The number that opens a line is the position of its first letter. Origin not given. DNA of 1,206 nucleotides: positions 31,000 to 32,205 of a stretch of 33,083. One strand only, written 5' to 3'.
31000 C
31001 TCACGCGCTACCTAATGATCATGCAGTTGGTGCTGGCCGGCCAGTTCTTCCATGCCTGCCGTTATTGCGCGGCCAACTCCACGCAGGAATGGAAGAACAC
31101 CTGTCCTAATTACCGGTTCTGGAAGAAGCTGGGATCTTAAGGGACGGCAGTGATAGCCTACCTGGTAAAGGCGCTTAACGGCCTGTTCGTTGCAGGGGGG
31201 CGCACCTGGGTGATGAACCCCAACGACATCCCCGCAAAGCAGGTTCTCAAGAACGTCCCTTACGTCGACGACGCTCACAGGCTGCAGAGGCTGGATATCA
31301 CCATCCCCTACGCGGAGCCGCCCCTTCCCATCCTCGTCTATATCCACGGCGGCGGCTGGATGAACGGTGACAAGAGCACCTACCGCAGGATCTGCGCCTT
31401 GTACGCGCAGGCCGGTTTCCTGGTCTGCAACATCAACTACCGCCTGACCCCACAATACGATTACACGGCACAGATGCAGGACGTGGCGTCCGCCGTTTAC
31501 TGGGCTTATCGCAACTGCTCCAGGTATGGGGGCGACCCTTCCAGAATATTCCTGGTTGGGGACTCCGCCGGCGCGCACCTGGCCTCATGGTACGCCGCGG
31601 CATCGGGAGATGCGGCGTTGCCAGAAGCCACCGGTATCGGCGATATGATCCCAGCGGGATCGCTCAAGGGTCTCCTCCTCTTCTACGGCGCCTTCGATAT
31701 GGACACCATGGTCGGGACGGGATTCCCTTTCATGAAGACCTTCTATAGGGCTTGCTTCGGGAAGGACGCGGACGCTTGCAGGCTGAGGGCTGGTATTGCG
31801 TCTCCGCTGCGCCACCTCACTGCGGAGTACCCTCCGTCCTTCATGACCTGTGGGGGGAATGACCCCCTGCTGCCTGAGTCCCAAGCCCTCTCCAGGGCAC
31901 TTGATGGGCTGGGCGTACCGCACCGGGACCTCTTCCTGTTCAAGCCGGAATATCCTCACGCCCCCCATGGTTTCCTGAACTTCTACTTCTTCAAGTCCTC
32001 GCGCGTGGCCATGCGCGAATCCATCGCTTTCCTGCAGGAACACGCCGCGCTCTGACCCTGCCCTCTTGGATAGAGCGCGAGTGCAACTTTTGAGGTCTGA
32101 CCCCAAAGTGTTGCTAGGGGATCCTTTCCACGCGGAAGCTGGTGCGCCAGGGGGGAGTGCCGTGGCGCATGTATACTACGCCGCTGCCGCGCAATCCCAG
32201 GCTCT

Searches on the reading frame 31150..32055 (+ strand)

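Call 54: search_protein_families(library=pfam, proteins=[window:31150-32055:+], max_evalue=0.0001)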
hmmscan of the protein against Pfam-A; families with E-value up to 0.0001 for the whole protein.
window:31150-32055:+ (301 aa): 3 families
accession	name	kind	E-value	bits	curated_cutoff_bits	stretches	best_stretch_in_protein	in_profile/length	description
PF20434.5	BD-FAE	-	1.8e-34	119.6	26.8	1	48-246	1-208/215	BD-FAE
PF07859.19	Abhydrolase_3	-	1.7e-32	113.4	25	1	62-275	1-208/210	alpha/beta hydrolase fold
PF00135.34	COesterase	-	5.4e-15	55.8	27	1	48-148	88-200/515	Carboxylesterase family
